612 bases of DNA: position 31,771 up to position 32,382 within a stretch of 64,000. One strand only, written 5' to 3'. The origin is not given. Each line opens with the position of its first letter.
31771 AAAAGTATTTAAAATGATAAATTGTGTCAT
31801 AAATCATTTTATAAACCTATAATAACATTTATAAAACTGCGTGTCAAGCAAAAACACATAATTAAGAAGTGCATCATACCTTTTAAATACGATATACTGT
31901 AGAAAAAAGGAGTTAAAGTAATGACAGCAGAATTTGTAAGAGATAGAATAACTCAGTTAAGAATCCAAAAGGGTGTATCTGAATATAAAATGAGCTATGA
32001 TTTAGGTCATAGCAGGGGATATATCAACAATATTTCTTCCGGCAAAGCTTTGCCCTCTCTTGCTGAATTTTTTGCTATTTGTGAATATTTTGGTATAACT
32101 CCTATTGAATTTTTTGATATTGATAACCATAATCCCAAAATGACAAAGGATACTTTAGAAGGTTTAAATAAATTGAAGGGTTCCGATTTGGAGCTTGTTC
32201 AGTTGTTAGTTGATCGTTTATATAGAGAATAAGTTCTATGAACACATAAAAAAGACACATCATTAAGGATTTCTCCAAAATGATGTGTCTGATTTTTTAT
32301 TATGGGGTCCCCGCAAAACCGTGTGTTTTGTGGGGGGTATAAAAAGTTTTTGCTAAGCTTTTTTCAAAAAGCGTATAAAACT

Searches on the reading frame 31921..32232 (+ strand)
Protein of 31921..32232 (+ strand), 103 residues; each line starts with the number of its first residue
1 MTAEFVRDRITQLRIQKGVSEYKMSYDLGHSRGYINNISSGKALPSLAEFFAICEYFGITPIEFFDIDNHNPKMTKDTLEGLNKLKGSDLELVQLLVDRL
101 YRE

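Call 3: search_protein_families(library=pfam, proteins=[window:31921-32232:+], max_evalue=1)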
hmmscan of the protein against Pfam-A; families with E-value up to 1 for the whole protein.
window:31921-32232:+ (103 aa): 4 families
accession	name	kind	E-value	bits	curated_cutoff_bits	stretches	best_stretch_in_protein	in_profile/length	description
PF12844.13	HTH_19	-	4.3e-09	36.6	30.2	1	9-64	3-58/64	Helix-turn-helix domain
PF01381.28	HTH_3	-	3.8e-07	30.5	23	1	12-64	3-55/55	Helix-turn-helix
PF13443.12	HTH_26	-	1e-05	26.1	22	1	9-67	1-60/63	Cro/C1-type HTH DNA-binding domain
PF13560.12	HTH_31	-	0.0039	17.9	27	1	9-61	5-58/64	Helix-turn-helix domain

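Call 4: search_protein_families(library=padloc, proteins=[window:31921-32232:+], max_evalue=1)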
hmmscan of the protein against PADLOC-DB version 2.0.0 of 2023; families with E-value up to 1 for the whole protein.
window:31921-32232:+ (103 aa): 11 families
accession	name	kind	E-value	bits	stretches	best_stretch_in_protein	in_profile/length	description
PDLC02926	HTH_VI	-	2.7e-06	25.5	1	10-75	6-73/92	-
PDLC03951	RmrA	-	9.3e-05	19.6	1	4-64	7-67/400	-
PDLC03954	RmrA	-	0.00064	16.7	1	4-75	9-79/380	-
PDLC03665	Control_protein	-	0.0011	17.2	1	8-67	11-71/77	control protein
PDLC03947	RmrA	-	0.0013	15.6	1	4-71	10-76/383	-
PDLC03953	RmrA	-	0.0027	15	1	2-80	2-77/373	-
PDLC03664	Control_protein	-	0.0033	15.9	1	8-65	16-73/74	control protein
PDLC03952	RmrA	-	0.0056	13.6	1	4-75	21-90/395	-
PDLC04142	capH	-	0.0092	15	1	6-100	7-98/103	capH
PDLC03943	RmrA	-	0.026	11.6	1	13-71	10-67/370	-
PDLC03944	RmrA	-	0.031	11.3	1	3-68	4-68/384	-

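Call 5: search_protein_families(library=phrogs, proteins=[window:31921-32232:+], max_evalue=1)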
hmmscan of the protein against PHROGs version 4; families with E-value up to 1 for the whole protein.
window:31921-32232:+ (103 aa): 15 families
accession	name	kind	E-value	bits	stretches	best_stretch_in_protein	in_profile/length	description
phrog_3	-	transcription regulation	4.7e-09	37.5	1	2-77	85-158/430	transcriptional repressor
phrog_2967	-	transcription regulation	3.4e-07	31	1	7-89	12-94/225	transcriptional regulator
phrog_8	-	transcription regulation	3.6e-07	30.9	1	7-75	78-145/346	transcriptional regulator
phrog_2439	-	transcription regulation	0.00066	19.7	1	2-69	4-70/367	transcriptional regulator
phrog_4583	-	transcription regulation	0.0041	18.1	1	6-64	11-69/81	transcriptional repressor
phrog_1373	-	transcription regulation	0.023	15.7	1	7-60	65-118/166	transcriptional regulator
phrog_4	-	transcription regulation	0.024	14.6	1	8-72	139-199/400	transcriptional repressor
phrog_638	-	transcription regulation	0.054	14.4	1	17-61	16-60/145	transcriptional regulator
phrog_25914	-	DNA, RNA and nucleotide metabolism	0.088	13.9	1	8-68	33-88/96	HTH DNA binding protein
phrog_17856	-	unknown function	0.1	13.9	1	51-71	12-33/58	-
phrog_2328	-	transcription regulation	0.1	13.4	1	6-60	16-70/128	transcriptional repressor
phrog_23326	-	unknown function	0.24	12.6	1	35-56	29-50/58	-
phrog_22563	-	unknown function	0.24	12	1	48-71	126-149/179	-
phrog_1124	-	transcription regulation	0.41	11.2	0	5-43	8-45/177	transcriptional regulator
phrog_38027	-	transcription regulation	0.42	11.6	1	8-55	71-118/143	transcriptional repressor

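Call 6: search_protein_families(library=ncbifam, proteins=[window:31921-32232:+], max_evalue=1)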
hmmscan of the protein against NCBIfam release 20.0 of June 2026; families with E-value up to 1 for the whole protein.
window:31921-32232:+ (103 aa): 5 families
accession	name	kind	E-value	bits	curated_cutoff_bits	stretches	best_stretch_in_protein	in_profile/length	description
NF041951.1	phage_RstR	subfamily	0.001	19.3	80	1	7-100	4-99/108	RstR family transcriptional repressor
NF038139.1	Reg_Aceta_RamB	equivalog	0.0014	17.4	700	1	5-70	2-66/465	acetate metabolism transcriptional regulator RamB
NF007408.0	PRK09943.1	equivalog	0.0035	16.9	211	1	8-70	10-72/185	HTH-type transcriptional regulator PuuR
TIGR03070.1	couple_hipB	subfamily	0.14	12.2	71.65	1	10-59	7-56/58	type II toxin-antitoxin system Y4mF family antitoxin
NF006015.0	PRK08154.1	subfamily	0.17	11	204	1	8-61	33-86/314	anaerobic benzoate catabolism transcriptional regulator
